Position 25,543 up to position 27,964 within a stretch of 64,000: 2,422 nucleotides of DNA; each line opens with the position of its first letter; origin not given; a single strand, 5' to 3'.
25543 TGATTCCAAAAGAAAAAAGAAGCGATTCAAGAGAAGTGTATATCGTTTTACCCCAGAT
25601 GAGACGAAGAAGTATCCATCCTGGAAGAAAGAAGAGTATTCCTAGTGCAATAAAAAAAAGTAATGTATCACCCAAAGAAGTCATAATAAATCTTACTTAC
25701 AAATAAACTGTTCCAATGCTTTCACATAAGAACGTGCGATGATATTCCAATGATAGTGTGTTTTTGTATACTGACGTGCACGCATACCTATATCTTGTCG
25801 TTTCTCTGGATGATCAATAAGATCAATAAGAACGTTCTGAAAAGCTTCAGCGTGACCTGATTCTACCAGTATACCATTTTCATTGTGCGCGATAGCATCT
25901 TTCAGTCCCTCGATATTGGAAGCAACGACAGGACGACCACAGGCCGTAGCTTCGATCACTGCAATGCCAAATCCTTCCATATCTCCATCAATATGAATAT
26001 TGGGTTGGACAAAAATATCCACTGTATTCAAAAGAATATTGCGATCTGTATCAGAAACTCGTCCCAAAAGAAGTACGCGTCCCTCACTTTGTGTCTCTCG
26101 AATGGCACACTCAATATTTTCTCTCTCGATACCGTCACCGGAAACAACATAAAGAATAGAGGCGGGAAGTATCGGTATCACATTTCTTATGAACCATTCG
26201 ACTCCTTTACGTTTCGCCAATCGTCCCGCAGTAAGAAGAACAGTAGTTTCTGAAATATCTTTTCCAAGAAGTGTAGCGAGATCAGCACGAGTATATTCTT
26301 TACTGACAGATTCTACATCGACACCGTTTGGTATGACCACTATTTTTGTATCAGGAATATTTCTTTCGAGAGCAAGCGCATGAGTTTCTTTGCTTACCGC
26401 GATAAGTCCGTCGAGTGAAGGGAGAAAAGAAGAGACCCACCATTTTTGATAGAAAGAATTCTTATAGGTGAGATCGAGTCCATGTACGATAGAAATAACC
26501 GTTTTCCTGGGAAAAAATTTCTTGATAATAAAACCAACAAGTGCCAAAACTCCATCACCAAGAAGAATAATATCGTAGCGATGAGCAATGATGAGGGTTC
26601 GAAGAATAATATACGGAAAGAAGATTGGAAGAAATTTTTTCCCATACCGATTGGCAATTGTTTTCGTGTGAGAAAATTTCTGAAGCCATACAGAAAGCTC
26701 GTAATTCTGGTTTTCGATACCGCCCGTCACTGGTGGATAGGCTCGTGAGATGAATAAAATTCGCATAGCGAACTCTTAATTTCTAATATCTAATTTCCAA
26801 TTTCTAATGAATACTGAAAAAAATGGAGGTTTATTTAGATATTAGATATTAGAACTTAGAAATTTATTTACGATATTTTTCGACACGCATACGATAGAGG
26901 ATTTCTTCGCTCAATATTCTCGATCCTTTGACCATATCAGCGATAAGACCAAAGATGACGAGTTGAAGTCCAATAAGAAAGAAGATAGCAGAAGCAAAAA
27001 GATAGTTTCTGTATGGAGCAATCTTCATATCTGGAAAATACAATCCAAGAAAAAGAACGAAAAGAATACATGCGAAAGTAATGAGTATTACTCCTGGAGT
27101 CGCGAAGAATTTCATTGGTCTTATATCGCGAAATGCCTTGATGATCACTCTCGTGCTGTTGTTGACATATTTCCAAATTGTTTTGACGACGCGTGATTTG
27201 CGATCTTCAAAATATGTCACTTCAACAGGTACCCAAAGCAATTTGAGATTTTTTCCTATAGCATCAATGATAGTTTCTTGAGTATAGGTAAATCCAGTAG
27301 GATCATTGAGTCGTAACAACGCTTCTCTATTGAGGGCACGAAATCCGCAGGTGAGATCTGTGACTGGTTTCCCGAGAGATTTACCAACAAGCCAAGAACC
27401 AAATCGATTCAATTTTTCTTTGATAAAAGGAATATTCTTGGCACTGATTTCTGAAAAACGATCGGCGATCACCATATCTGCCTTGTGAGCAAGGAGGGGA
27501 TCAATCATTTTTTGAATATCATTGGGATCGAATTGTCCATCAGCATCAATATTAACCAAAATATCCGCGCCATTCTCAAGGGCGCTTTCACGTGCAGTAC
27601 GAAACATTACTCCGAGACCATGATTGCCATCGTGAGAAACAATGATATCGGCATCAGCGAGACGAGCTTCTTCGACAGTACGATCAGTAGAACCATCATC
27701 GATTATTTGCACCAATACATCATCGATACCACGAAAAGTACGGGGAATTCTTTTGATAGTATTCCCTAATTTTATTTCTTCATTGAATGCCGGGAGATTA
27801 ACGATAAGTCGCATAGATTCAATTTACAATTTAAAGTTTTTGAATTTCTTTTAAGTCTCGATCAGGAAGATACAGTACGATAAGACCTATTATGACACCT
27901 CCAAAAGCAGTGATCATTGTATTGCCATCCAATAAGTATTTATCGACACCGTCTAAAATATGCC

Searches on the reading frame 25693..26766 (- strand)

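Call 66: search_protein_families(library=pfam, proteins=[window:25693-26766:-], max_evalue=0.00001)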
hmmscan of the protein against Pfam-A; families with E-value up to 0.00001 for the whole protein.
window:25693-26766:- (357 aa): 5 families
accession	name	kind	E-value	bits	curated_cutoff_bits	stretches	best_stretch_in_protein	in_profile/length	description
PF00534.26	Glycos_transf_1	-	1.6e-32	112.9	26.4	1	173-332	14-171/172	Glycosyl transferases group 1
PF13692.12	Glyco_trans_1_4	-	1.2e-27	97.3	27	1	176-318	3-141/142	Glycosyl transferases group 1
PF13439.12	Glyco_transf_4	-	1.3e-14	55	28.5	1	42-152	51-169/170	Glycosyltransferase Family 4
PF13524.12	Glyco_trans_1_2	-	5.9e-09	36.5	25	1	231-345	29-140/144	Glycosyl transferase-like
PF13579.12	Glyco_trans_4_4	-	2.9e-07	31.4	29.7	1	55-148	63-158/158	Glycosyl transferase 4-like domain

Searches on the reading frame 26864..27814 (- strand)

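Call 66: search_protein_families(library=pfam, proteins=[window:26864-27814:-], max_evalue=0.00001)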
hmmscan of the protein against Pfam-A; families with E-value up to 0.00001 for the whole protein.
window:26864-27814:- (316 aa): 1 family
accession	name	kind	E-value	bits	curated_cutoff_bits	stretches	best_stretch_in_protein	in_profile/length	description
PF00535.33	Glycos_transf_2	-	4.6e-17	62.9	23.3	1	7-166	4-164/168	Glycosyl transferase family 2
